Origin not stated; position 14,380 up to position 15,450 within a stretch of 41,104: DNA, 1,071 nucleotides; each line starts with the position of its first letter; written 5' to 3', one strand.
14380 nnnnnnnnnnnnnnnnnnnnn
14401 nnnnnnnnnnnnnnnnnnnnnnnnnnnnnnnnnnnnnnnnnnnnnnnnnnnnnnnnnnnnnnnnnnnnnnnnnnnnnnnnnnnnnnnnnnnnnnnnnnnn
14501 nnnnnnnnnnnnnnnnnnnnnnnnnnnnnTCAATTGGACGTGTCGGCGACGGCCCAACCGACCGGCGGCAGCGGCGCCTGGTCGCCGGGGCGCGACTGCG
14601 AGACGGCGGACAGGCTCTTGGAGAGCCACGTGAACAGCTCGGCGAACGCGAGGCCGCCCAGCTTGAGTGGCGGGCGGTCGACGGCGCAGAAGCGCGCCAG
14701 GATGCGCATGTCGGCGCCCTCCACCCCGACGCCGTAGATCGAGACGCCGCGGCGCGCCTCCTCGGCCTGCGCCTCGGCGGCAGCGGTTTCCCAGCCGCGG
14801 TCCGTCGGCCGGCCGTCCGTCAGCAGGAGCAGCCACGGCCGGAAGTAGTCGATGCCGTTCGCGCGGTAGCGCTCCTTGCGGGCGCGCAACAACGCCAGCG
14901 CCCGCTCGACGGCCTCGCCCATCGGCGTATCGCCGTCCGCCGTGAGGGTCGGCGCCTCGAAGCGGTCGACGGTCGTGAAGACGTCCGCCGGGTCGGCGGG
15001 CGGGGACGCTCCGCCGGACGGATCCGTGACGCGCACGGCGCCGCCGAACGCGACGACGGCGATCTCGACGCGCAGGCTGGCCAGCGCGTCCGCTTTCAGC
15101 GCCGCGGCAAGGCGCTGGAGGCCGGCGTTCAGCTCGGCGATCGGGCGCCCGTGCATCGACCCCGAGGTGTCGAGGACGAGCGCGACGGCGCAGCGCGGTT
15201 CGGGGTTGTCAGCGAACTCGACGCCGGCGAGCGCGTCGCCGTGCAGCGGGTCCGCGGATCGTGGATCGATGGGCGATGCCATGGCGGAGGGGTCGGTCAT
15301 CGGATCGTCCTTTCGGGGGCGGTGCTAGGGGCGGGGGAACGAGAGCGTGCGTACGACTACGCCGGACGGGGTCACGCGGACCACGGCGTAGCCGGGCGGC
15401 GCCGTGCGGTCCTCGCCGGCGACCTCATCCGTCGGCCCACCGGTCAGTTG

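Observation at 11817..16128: Four-gene coupled cassette of metallophosphoesterase, TerY/YegL-like vWA protein, PP2C phosphatase and atypical membrane Ser/Thr kinase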

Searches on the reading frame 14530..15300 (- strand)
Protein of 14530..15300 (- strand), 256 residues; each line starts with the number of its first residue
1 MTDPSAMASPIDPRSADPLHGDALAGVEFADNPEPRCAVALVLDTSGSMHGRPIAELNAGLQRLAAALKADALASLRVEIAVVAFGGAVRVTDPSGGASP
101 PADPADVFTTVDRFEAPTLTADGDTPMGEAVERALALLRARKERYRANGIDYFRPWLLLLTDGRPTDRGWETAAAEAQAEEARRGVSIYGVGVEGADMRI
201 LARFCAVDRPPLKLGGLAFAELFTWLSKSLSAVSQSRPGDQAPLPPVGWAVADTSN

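Call 8: search_protein_families(library=pfam, proteins=[window:14530-15300:-], max_evalue=0.01)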
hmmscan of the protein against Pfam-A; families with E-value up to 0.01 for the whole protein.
window:14530-15300:- (256 aa): 3 families
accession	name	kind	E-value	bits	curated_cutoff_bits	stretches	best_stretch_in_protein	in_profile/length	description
PF00092.34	VWA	-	5.3e-13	50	23.8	1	39-203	2-149/174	von Willebrand factor type A domain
PF13519.12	VWA_2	-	1.2e-06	29.6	27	1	39-145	1-94/107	von Willebrand factor type A domain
PF11775.14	CobT_C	-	0.0006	20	21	1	38-85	14-56/220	Cobalamin biosynthesis protein CobT VWA domain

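Call 9: search_protein_families(library=padloc, proteins=[window:14530-15300:-], max_evalue=0.01)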
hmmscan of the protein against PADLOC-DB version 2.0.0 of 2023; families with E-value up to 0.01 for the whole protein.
window:14530-15300:- (256 aa): 0 families

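Call 10: search_protein_families(library=ncbifam, proteins=[window:14530-15300:-], max_evalue=0.01)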
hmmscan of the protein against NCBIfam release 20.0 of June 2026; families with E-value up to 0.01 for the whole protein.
window:14530-15300:- (256 aa): 2 families
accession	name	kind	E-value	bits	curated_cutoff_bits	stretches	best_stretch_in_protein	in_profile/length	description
TIGR03788.1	marine_srt_targ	equivalog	0.002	16.6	551.65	1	39-142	274-361/629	marine proteobacterial sortase target protein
TIGR02442.1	Cob-chelat-sub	hypoth_equivalog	0.0031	16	779.45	1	38-167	474-585/641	putative cobaltochelatase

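Call 24: find_related_loci(query=A1, collection=genome_contigs, flank=7000)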
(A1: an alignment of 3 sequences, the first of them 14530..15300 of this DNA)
Query A1 (256 aa) in genome_contigs; peptide patterns used: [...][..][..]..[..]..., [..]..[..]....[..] (x = any residue, [..] = any of these).
600 stretches matched a pattern (row limit reached: there are more); 92 encode a relative of the query (tblastn E <= 1e-3); the best 80 are kept; 80 distinct loci.
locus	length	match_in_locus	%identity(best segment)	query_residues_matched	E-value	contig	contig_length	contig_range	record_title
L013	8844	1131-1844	65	24-256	9e-97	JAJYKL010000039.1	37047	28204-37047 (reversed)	MAG: Chloroflexi bacterium isolate DBS2-1.bin38 NODE_1880_length_37047_cov_2.955336, whole genome shotgun sequence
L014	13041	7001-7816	56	6-256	8e-96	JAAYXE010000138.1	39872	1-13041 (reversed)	MAG: Chloroflexota bacterium isolate AS02xzSISU_56 35384_AS02, whole genome shotgun sequence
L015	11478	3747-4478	61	14-256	6e-96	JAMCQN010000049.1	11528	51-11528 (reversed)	MAG: Chloroflexota bacterium isolate FK_Sedi_A_Bin.40 NODE_14544_length_11528_cov_1.85107, whole genome shotgun sequence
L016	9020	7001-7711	64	24-256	4e-96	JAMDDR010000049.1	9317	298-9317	MAG: Chloroflexota bacterium isolate FK_Sedi_B_Bin.13 NODE_31400_length_9317_cov_1.81741, whole genome shotgun sequence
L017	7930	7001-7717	60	18-256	7e-91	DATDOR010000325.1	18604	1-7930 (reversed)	MAG TPA_asm: Anaerolineales bacterium isolate SMAG_U7899 k141_892784, whole genome shotgun sequence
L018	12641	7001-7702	63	24-256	2e-89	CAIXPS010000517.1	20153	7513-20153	uncultured bacterium isolate AlinenLipids_bin-0794 genome assembly, contig: bin-0794:517/603, whole genome shotgun seque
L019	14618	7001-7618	51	32-251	2e-67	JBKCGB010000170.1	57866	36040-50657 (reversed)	MAG: Roseiflexaceae bacterium isolate samp_516_metabat2_84 samp_516_1309998, whole genome shotgun sequence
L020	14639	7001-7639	48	28-252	1e-64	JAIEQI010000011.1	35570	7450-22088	MAG: Candidatus Obscuribacterales bacterium isolate co.spades.DASTOOL.2.5kb_125 c_000000441347, whole genome shotgun seq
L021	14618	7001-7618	51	29-250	1e-63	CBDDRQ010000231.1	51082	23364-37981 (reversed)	uncultured bacterium isolate s10_2 genome assembly, contig: k141_1448456, whole genome shotgun sequence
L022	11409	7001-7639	49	24-250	9e-64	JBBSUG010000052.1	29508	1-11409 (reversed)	MAG: Pyrinomonadales bacterium isolate SVL2_sbin.4 SVL2_sbin.4_k141_25904_length_29508_cov_37.0814, whole genome shotgun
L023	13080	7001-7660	48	27-255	1e-63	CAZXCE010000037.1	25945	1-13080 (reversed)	MAG TPA_asm: uncultured Clostridia bacterium isolate SRP287051_co1_196 genome assembly, contig: NODE_2846_length_25945_c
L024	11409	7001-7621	51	32-250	2e-63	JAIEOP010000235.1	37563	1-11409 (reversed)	MAG: Acetobacteraceae bacterium isolate co.spades.DASTOOL.1kb_113 c_000000441617, whole genome shotgun sequence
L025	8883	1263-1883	47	32-250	5e-63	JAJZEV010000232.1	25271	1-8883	MAG: Proteobacteria bacterium isolate LL2.bin50 NODE_1781_length_25271_cov_8.36199, whole genome shotgun sequence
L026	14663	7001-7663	46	20-250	3e-63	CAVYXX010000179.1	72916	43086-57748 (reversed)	MAG: uncultured Alphaproteobacteria bacterium isolate MFD04967.bin.2.61 genome assembly, contig: contig_84620, whole gen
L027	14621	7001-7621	50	28-250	8e-63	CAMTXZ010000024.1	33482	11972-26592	MAG: uncultured Chromatiaceae bacterium isolate G02_MAG_00001 genome assembly, contig: G02_MAG_00001_000000000038, whole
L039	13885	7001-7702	46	28-250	6e-56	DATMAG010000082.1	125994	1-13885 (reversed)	MAG TPA_asm: Blastocatellia bacterium isolate SMAG_U13319 k141_580752, whole genome shotgun sequence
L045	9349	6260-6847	36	34-240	2e-35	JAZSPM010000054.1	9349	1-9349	MAG: Candidatus Ornithomonoglobus sp. isolate T1900044546_TS20190012.MAGScoT_cleanbin_000008 SGB_141_k141_628284, whole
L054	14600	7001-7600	31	36-247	1e-16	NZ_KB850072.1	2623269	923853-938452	Acinetobacter higginsii strain CIP 70.18 acLso-supercont1.23, whole genome shotgun sequence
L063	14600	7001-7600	26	36-246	7e-13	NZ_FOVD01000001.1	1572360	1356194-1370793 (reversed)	Chryseobacterium oleae strain DSM 25575, whole genome shotgun sequence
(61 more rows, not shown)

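Call 30: search_protein_families(library=pfam, alignment_id=A2, max_evalue=0.001)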
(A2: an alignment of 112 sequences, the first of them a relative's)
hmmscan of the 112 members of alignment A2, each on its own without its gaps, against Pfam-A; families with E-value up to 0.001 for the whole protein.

A. member 1, L013:3-653:+ (216 aa): 3 families
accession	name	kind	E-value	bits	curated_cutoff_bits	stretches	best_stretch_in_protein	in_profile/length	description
PF00005.33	ABC_tran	-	7.8e-27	95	25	1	1-135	15-137/137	ABC transporter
PF13304.12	AAA_21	-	0.00011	22.9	27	0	110-154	241-287/304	AAA domain, putative AbiEii toxin, Type IV TA system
PF02463.25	SMC_N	-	0.00038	20.4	40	0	106-175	136-209/220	RecF/RecN/SMC N terminal domain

B. families by the number of members that match (of 112 scanned): 123 families (the first 25 are shown)
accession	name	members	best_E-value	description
PF01163.29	RIO1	3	2.6e-36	RIO domain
PF00005.33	ABC_tran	3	5.4e-35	ABC transporter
PF00069.31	Pkinase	3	1.1e-07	Protein kinase domain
PF13610.12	DDE_Tnp_IS240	2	3.8e-33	DDE domain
PF00589.27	Phage_integrase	2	6.4e-26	Phage integrase family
PF14020.11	DUF4236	2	6.6e-21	Protein of unknown function (DUF4236)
PF02463.25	SMC_N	2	7.4e-07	RecF/RecN/SMC N terminal domain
PF13304.12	AAA_21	2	1.5e-05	AAA domain, putative AbiEii toxin, Type IV TA system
PF08614.16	ATG16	2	0.00046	Autophagy protein 16 (ATG16)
PF06293.20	Kdo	2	0.00052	Lipopolysaccharide kinase (Kdo/WaaP) family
PF11867.13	T1RH-like_C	1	4.7e-136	Type I restriction enzyme HindI endonuclease subunit-like, C-terminal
PF02965.22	Met_synt_B12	1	4.2e-126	Vitamin B12 dependent methionine synthase, activation domain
PF01070.24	FMN_dh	1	4.2e-125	FMN-dependent dehydrogenase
PF00113.28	Enolase_C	1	3e-114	Enolase, C-terminal TIM barrel domain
PF02867.20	Ribonuc_red_lgC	1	8.1e-107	Ribonucleotide reductase, barrel domain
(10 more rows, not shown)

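Call 35: search_protein_families(library=padloc, proteins=[L063:6992-7630:+, L063:7653-8696:+, L063:9965-11479:+, L054:8057-9880:+, L054:9855-11402:+], max_evalue=0.001)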
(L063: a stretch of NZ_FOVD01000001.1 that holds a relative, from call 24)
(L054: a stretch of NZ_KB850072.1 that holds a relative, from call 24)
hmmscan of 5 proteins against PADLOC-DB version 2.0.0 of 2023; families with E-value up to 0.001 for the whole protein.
L063:6992-7630:+ (212 aa): 0 families

L063:7653-8696:+ (347 aa): 0 families

L063:9965-11479:+ (504 aa): 7 families
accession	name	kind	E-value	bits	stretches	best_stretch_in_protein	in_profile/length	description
PDLC04138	mad6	-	9.1e-07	26.1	1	157-263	159-260/659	mads_6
PDLC04047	PD-T4-6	-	1.2e-05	22.6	1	155-262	115-215/327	-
PDLC04053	PD-T4-6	-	1.3e-05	22.9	1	155-260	114-212/311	-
PDLC04042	PD-T4-6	-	2.3e-05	22.2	1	155-263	113-216/292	-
PDLC03920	MkoA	-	0.0002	17.8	1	145-260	106-222/1112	-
PDLC04059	PD-T4-6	-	0.0004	17.6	1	155-196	114-155/433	-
PDLC03921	MkoA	-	0.00049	15.8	0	156-196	592-632/1607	-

L054:8057-9880:+ (607 aa): 0 families

L054:9855-11402:+ (515 aa): 7 families
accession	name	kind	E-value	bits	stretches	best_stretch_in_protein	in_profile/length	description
PDLC04053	PD-T4-6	-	2.9e-06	25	1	155-234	104-187/311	-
PDLC04042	PD-T4-6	-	3.4e-06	24.9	1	151-277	99-220/292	-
PDLC04138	mad6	-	4e-06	24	1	150-235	141-232/659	mads_6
PDLC04043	PD-T4-6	-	8.2e-05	19.8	1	165-277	119-225/452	-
PDLC04047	PD-T4-6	-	0.0001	19.5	1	154-285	104-228/327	-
PDLC03920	MkoA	-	0.00092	15.6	0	146-204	92-167/1112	-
PDLC04059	PD-T4-6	-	0.00098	16.3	0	163-206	112-155/433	-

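Call 45: find_encoding_contigs(protein=window:14530-15300:-, flank=10000, max_places=4)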
Protein window:14530-15300:- (256 aa): no gene with exactly this product is on record in the collection.

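Call 47: search_protein_families(library=pfam, proteins=[L014:4565-5617:+, L015:2639-3655:+, L016:5714-6862:+, L017:5379-6659:+, L018:5763-6851:+, L019:5335-6378:+, L021:3672-6905:+, L027:4340-6724:+, L039:3052-6774:+, L045:3459-6131:+], max_evalue=0.001)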
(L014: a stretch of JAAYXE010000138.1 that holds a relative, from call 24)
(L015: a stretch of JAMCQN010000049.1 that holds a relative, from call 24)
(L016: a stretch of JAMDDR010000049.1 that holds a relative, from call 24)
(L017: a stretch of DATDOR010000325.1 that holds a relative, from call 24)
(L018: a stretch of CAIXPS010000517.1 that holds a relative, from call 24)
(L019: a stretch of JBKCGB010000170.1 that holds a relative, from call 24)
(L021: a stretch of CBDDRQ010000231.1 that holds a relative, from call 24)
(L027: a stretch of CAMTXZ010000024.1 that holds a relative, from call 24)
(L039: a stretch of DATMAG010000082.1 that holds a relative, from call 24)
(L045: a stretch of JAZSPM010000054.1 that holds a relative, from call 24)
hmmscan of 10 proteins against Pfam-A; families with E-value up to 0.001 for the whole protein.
L014:4565-5617:+ (350 aa): 5 families
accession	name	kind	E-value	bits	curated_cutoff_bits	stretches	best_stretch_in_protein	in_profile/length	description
PF00005.33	ABC_tran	-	2.2e-30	106.5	25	1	61-211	2-136/137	ABC transporter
PF08352.17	oligo_HPY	-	5.5e-21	75.2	27.1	1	263-328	1-65/65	Oligopeptide/dipeptide transporter, C-terminal region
PF02463.25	SMC_N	-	7.4e-07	29.2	40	1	72-258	26-213/220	RecF/RecN/SMC N terminal domain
PF13401.12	AAA_22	-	7e-05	23.6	27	1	75-237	10-118/130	AAA domain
PF00006.31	ATP-synt_ab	-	0.00052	20.2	29.5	1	57-105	2-48/213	ATP synthase alpha/beta family, nucleotide-binding domain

L015:2639-3655:+ (338 aa): 3 families
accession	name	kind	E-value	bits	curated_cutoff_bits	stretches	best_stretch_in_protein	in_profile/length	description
PF01163.29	RIO1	-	1.2e-35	123.3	22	1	164-304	42-180/187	RIO domain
PF00069.31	Pkinase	-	7e-05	22.8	31.7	1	204-273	74-144/263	Protein kinase domain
PF06293.20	Kdo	-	0.00052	19.9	21.3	0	172-299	53-191/207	Lipopolysaccharide kinase (Kdo/WaaP) family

L016:5714-6862:+ (382 aa): 3 families
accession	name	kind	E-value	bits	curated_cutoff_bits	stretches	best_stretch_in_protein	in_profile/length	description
PF01163.29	RIO1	-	1.4e-35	123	22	1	159-325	18-180/187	RIO domain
PF00069.31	Pkinase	-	0.00015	21.7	31.7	1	226-294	75-144/263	Protein kinase domain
PF01636.29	APH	-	0.00034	20.9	23.2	0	172-259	15-101/239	Phosphotransferase enzyme family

L017:5379-6659:+ (426 aa): 6 families
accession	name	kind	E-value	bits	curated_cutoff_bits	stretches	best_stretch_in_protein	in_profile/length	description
PF01476.26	LysM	-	2.9e-24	85.2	20.9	2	241-283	1-43/43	LysM domain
PF23473.1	LysM3_LYK4_5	-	2.4e-14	53.5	29.3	2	167-212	3-47/48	LYK4/5 LysM3 domain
PF23446.1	LysM1_NFP_LYK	-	1.4e-06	29.5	36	0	175-212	16-54/60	NFP/LYK LysM1 domain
PF13240.11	Zn_Ribbon_1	-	5e-05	23.4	25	1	56-77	2-23/23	zinc-ribbon domain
PF23462.1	LysM3_NFP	-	0.00012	22.9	28.1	0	168-212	4-47/48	NFP LysM3 domain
PF23472.1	LysM2_CERK1_LYK3_4_5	-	0.0004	20.7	27.4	0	239-284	6-55/56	LYK3/4/5 LysM2 domain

L018:5763-6851:+ (362 aa): 2 families
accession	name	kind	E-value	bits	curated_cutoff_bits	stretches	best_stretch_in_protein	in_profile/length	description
PF01163.29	RIO1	-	2.6e-36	125.4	22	1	171-321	32-180/187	RIO domain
PF06293.20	Kdo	-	0.00054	19.9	21.3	0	164-316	30-191/207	Lipopolysaccharide kinase (Kdo/WaaP) family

L019:5335-6378:+ (347 aa): 5 families
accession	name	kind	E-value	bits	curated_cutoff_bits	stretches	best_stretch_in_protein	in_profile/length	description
PF01408.29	GFO_IDH_MocA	-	9.3e-30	104.2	24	1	4-124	1-120/120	Oxidoreductase family, NAD-binding Rossmann fold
PF22725.1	GFO_IDH_MocA_C3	-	6.3e-26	91.3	27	1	133-268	2-122/124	GFO/IDH/MocA C-terminal domain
PF02894.22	GFO_IDH_MocA_C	-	9.6e-24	84.8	22.9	1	136-346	1-218/218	Oxidoreductase family, C-terminal alpha/beta domain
PF03447.22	NAD_binding_3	-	0.00014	23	24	1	26-118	21-111/116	Homoserine dehydrogenase, NAD binding domain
PF22685.1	Gal80p_C-like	-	0.0002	22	29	1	132-266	3-145/152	Gal80p, C-terminal domain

L021:3672-6905:+ (1077 aa): 5 families
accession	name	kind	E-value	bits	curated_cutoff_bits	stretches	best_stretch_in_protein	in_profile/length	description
PF11867.13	T1RH-like_C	-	4.7e-136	453.9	26.8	1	746-1070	2-327/329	Type I restriction enzyme HindI endonuclease subunit-like, C-terminal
PF18766.7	SWI2_SNF2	-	1.1e-76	257.8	26.7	1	305-560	1-220/221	SWI2/SNF2 ATPase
PF04313.20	HSDR_N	-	2.8e-45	155.1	25.1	1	31-240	2-197/198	Type I restriction enzyme R protein N terminus (HSDR_N)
PF22679.2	T1R_D3-like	-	9.7e-21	75.3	27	1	663-728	89-156/158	Type I restriction enzyme subunit R domain 3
PF04851.21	ResIII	-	6.6e-17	62.3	22.5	1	344-493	22-163/164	Type III restriction enzyme, res subunit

L027:4340-6724:+ (794 aa): 10 families
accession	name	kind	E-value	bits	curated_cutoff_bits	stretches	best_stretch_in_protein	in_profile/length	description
PF22706.1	Tex_central_region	-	2.3e-75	252.9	27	1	153-333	1-178/178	Tex central region-like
PF16921.10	Tex_YqgF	-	3.3e-54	183.1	27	1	350-475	2-126/126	Tex protein YqgF-like domain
PF09371.15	Tex_N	-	4.8e-30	103.5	32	1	25-98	2-75/75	Tex-like protein N-terminal domain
PF12836.13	HHH_3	-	4.8e-29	100.7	27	1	515-579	1-65/65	Helix-hairpin-helix motif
PF17674.7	HHH_9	-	3.2e-25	89.2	23.1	1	585-654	1-70/70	HHH domain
PF00575.29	S1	-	3.7e-19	69.3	22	1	673-744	3-74/74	S1 RNA binding domain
PF23459.1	S1_RRP5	-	4e-10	40.5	27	1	672-743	1-72/72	RRP5 S1 domain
PF14639.11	YqgF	-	3e-09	37.3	35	1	362-482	21-147/150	Holliday-junction resolvase-like of SPT6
PF14635.12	HHH_7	-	1e-08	35.9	27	1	493-580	10-103/104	Helix-hairpin-helix motif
PF03934.19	T2SSK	-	1.2e-05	26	24.2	1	520-567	1-48/63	Type II secretion system (T2SS), protein K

L039:3052-6774:+ (1240 aa): 5 families
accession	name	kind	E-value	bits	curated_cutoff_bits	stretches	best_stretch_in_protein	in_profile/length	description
PF02867.20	Ribonuc_red_lgC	-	8.1e-107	358.4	23.9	1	142-1011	1-523/523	Ribonucleotide reductase, barrel domain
PF14528.11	LAGLIDADG_3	-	3.7e-23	82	22.5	1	562-659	1-82/82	LAGLIDADG-like domain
PF00317.26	Ribonuc_red_lgN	-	4.1e-16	59.2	28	1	63-139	4-77/77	Ribonucleotide reductase, all-alpha domain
PF14890.11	Intein_splicing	-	4e-14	53.1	35.8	1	395-720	36-155/155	Intein splicing domain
PF12637.14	TSCPD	-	4.8e-06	27.2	22.8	1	1086-1139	10-67/88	TSCPD domain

L045:3459-6131:+ (890 aa): 2 families
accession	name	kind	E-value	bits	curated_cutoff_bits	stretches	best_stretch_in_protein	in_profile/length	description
PF00350.29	Dynamin_N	-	5.9e-14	52.9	27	1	89-316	1-157/168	Dynamin family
PF01926.29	MMR_HSR1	-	1.1e-06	29.2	21.9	0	88-121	1-34/113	50S ribosome-binding GTPase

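Call 58: find_homologous_proteins(query=window:14530-15300:-, max_evalue=1e-40)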
Query window:14530-15300:- (256 aa): 1771 proteins with E <= 1e-40 among 8000 candidates; the best 120 are listed.
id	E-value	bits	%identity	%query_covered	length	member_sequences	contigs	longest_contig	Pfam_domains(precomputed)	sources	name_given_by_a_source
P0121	4.1e-150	517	95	100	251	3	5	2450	PF00092.35,PF13519.13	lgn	-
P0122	8.8e-136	470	90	95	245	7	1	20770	PF00092.35,PF13519.13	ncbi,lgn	ncbi:MAG: VWA domain-containing protein [Anaerolineae bacterium]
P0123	2.6e-131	455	86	94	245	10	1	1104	PF00092.35,PF13519.13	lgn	-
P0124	1.4e-123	430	81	94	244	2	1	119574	PF00092.35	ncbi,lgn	-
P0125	4.0e-123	428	82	93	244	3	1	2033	PF00092.35,PF13519.13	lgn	-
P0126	7.3e-106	372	76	95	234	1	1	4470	PF00092.35,PF13519.13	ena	-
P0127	1.7e-98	347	68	93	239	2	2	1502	PF00092.35,PF13519.13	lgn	-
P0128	9.9e-97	342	68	92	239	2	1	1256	PF00092.35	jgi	jgi:uncharacterized protein YegL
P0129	3.2e-96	340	67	93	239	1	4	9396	PF13768.13,PF00092.35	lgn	-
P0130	8.3e-96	339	68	92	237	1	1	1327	PF00092.35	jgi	jgi:uncharacterized protein YegL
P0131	1.5e-95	338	67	91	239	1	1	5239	PF00092.35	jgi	jgi:uncharacterized protein YegL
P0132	2.1e-95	337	71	90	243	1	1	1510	PF00092.35,PF13519.13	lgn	-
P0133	3.2e-95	337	66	91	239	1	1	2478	PF00092.35,PF13519.13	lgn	-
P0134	3.9e-95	336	68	96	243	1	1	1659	PF00092.35,PF13519.13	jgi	jgi:uncharacterized protein YegL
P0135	1.1e-94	335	67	91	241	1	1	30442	PF00092.35,PF13519.13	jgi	jgi:uncharacterized protein YegL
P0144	1.2e-93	332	69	91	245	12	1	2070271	PF00092.35,PF13519.13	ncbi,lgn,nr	ncbi:MAG: VWA domain-containing protein [Ardenticatenia bacterium]|nr:VWA domain-containing protein 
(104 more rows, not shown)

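Call 59: find_encoding_contigs(protein=P0124, flank=7000, max_places=2)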
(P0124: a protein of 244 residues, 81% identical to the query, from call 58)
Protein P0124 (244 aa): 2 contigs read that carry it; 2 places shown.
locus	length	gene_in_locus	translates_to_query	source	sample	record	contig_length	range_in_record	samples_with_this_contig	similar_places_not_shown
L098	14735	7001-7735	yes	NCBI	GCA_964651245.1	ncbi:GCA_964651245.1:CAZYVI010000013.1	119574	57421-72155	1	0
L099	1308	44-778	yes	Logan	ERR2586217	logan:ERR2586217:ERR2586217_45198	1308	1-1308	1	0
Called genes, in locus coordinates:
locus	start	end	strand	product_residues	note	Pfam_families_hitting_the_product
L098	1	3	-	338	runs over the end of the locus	PF14804:Jag_N, PF01424:R3H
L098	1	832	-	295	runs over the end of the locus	PF02096:60KD_IMP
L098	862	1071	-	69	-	PF01809:YidD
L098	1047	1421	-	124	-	PF00825:Ribonuclease_P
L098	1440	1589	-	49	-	PF00468:Ribosomal_L34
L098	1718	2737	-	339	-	PF06723:MreB_Mbl, PF00022:Actin (faint), PF00012:HSP70 (weak), PF14450:FtsA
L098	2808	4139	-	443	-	PF00275:EPSP_synthase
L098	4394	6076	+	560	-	PF05362:Lon_C (faint), PF13541:ChlI, PF01078:Mg_chelatase, PF13335:Mg_chelatase_C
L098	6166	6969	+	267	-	PF00149:Metallophos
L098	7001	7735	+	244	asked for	PF00092:VWA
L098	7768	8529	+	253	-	PF13672:PP2C_2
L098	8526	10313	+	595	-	-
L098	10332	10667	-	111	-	PF01253:SUI1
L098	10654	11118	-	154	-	-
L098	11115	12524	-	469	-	PF00534:Glycos_transf_1, PF13692:Glyco_trans_1_4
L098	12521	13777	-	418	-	PF13439:Glyco_transf_4 (faint), PF13579:Glyco_trans_4_4 (weak)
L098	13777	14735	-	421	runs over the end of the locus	PF13439:Glyco_transf_4 (weak), PF13692:Glyco_trans_1_4 (weak)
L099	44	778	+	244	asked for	PF00092:VWA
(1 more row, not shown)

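Call 60: find_encoding_contigs(protein=P0126, flank=5000, max_places=2)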
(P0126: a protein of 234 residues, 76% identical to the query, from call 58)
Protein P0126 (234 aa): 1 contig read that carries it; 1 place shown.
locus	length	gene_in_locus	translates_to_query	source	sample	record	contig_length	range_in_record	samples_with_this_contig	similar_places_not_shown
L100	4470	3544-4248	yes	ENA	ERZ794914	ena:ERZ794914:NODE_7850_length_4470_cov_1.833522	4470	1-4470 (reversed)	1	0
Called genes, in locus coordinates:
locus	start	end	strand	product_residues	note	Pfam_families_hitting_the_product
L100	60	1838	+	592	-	PF13541:ChlI, PF01078:Mg_chelatase, PF07728:AAA_5 (faint), PF13335:Mg_chelatase_C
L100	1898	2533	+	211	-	PF02698:DUF218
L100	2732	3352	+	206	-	PF00149:Metallophos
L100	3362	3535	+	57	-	-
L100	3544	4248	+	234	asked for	PF00092:VWA, PF13519:VWA_2 (weak)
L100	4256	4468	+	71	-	?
